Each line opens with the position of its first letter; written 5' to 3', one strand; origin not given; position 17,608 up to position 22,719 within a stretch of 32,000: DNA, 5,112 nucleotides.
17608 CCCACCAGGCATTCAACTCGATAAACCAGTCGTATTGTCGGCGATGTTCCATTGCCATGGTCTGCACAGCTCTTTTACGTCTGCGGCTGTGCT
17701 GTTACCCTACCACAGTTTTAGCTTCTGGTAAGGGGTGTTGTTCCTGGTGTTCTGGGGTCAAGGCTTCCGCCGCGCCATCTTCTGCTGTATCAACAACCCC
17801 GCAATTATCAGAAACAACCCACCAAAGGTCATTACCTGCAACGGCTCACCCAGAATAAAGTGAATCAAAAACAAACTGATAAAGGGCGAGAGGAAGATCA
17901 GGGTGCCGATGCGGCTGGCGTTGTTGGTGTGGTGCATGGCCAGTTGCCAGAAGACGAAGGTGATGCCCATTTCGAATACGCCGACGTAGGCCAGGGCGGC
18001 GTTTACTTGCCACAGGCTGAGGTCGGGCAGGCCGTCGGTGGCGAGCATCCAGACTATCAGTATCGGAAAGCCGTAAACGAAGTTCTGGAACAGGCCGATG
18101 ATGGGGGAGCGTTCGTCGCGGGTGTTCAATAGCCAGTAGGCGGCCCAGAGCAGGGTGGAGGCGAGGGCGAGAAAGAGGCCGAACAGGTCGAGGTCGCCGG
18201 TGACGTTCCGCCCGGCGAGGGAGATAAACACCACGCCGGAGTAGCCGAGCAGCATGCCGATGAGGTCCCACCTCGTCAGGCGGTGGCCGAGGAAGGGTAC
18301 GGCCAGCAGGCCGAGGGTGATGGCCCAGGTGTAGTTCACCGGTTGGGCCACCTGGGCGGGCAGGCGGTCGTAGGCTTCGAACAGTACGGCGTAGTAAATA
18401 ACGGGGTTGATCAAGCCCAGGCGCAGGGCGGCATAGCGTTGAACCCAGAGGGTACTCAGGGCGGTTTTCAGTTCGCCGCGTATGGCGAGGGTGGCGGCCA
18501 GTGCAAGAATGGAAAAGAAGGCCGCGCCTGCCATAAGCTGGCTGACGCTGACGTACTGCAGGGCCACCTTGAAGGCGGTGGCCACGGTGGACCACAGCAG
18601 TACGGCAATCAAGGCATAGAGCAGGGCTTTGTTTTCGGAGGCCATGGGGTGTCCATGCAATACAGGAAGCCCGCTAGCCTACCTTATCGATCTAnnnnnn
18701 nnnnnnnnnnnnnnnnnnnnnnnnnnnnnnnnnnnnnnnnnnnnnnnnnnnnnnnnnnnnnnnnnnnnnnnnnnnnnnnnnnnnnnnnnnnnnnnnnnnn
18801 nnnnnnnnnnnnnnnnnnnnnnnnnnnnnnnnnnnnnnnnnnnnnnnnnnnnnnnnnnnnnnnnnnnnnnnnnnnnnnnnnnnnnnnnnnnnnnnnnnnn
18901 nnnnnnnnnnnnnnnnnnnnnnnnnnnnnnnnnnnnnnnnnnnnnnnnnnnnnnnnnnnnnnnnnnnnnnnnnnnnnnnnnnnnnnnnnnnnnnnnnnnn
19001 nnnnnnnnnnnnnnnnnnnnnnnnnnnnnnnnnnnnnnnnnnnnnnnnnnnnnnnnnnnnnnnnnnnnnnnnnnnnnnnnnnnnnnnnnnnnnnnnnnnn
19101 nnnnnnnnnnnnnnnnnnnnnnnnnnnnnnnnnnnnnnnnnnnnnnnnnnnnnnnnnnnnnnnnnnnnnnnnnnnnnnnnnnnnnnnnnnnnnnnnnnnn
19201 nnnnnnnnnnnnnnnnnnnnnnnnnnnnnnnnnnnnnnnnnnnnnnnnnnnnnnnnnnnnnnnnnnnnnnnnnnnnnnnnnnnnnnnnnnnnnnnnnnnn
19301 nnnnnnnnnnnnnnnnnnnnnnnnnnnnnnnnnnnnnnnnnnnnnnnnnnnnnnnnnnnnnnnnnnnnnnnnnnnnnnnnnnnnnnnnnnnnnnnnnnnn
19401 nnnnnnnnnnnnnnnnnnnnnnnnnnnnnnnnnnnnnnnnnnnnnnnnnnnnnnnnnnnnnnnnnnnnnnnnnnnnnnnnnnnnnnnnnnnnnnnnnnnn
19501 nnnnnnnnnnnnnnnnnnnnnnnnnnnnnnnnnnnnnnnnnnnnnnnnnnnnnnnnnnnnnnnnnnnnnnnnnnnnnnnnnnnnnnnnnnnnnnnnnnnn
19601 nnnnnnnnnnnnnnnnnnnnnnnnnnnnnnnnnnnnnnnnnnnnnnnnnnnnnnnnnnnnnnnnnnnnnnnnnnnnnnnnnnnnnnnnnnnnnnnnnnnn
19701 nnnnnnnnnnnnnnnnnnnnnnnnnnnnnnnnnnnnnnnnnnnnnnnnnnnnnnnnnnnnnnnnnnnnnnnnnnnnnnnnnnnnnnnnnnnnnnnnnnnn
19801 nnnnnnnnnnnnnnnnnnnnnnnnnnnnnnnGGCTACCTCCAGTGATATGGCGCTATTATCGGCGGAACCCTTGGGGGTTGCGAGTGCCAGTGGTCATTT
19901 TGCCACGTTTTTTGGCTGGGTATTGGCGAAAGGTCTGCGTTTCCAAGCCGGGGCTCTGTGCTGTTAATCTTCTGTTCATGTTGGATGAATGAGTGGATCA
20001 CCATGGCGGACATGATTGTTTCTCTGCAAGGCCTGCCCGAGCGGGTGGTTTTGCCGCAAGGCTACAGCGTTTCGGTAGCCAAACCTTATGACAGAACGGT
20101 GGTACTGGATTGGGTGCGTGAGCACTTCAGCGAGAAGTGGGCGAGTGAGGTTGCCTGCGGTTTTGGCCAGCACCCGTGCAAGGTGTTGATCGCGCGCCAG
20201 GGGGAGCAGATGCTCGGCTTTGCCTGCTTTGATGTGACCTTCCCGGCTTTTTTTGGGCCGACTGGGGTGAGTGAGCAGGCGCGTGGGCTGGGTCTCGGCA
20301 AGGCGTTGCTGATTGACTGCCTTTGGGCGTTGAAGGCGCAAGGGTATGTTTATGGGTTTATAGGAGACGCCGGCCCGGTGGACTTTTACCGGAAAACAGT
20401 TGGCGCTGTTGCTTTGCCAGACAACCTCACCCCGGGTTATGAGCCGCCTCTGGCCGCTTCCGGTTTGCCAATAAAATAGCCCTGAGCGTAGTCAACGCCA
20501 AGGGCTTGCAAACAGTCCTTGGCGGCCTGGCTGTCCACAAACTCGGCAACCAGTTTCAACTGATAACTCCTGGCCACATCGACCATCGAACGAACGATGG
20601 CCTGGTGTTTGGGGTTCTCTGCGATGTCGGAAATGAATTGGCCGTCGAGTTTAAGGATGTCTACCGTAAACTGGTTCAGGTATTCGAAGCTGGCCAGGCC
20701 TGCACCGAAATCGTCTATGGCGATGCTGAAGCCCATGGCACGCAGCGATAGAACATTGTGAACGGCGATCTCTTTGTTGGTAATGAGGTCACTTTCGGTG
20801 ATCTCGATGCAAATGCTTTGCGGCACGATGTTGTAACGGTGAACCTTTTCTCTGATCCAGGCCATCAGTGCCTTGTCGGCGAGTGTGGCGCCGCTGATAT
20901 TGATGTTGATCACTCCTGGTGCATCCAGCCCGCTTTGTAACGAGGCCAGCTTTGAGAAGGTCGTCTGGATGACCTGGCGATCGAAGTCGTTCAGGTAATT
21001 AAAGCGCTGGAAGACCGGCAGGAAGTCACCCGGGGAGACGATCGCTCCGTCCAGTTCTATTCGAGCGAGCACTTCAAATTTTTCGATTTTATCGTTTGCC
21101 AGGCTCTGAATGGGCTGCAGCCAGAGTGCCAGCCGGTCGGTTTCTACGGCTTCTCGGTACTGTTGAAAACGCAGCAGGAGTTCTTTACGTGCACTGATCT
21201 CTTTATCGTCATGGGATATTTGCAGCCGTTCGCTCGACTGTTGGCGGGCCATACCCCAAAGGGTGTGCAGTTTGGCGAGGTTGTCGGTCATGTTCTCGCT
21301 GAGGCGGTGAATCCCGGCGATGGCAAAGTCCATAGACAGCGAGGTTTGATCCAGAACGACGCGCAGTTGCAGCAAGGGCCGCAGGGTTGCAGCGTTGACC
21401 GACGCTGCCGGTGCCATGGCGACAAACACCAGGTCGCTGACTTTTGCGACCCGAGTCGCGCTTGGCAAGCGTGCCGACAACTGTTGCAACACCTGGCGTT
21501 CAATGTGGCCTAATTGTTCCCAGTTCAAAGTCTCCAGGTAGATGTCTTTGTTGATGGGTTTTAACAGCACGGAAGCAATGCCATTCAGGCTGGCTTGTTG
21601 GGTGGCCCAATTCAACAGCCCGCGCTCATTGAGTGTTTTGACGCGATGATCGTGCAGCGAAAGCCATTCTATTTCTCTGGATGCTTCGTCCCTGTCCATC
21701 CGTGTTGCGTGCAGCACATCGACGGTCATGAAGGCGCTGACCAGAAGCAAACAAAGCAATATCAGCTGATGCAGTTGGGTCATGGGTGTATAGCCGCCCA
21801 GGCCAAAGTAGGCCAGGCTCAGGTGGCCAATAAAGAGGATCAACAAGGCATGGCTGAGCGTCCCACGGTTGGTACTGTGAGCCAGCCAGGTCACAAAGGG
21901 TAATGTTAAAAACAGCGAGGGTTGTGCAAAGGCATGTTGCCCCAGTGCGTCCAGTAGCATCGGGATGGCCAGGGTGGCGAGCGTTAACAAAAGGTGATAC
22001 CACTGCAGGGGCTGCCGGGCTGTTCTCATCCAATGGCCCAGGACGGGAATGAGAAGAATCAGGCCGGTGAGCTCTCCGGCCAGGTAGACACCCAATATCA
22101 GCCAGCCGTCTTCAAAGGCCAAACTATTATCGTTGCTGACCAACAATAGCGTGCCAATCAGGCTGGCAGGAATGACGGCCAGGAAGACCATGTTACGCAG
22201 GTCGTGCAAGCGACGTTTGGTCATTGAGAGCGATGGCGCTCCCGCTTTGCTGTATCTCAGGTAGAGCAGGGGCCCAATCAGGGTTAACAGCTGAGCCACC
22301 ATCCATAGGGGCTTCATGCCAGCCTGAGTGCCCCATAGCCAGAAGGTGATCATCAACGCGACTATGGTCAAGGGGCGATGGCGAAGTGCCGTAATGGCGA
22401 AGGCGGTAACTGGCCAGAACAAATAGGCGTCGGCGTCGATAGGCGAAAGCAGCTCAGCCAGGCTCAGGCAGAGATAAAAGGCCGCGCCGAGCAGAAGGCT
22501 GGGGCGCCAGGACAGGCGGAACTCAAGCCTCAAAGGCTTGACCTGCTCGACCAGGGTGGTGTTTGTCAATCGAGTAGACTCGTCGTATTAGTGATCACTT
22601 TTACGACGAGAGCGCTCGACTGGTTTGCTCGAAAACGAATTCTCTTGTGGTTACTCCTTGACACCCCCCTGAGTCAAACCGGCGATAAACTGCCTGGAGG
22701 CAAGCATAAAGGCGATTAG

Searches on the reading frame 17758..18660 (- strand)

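Call 71: search_protein_families(library=pfam, proteins=[window:17758-18660:-], max_evalue=0.00001)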
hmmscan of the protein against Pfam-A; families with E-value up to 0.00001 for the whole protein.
window:17758-18660:- (300 aa): 1 family
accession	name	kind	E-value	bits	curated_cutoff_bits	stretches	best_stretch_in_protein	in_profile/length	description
PF00892.27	EamA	-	9.1e-33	113.9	28.2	2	11-147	2-134/135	EamA-like transporter family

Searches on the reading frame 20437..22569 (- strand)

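Call 71: search_protein_families(library=pfam, proteins=[window:20437-22569:-], max_evalue=0.00001)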
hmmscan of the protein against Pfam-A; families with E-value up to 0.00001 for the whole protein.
window:20437-22569:- (710 aa): 1 family
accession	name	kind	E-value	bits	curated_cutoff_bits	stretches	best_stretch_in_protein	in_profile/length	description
PF00563.25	EAL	-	1.2e-66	224.9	31.3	1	470-703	3-236/236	EAL domain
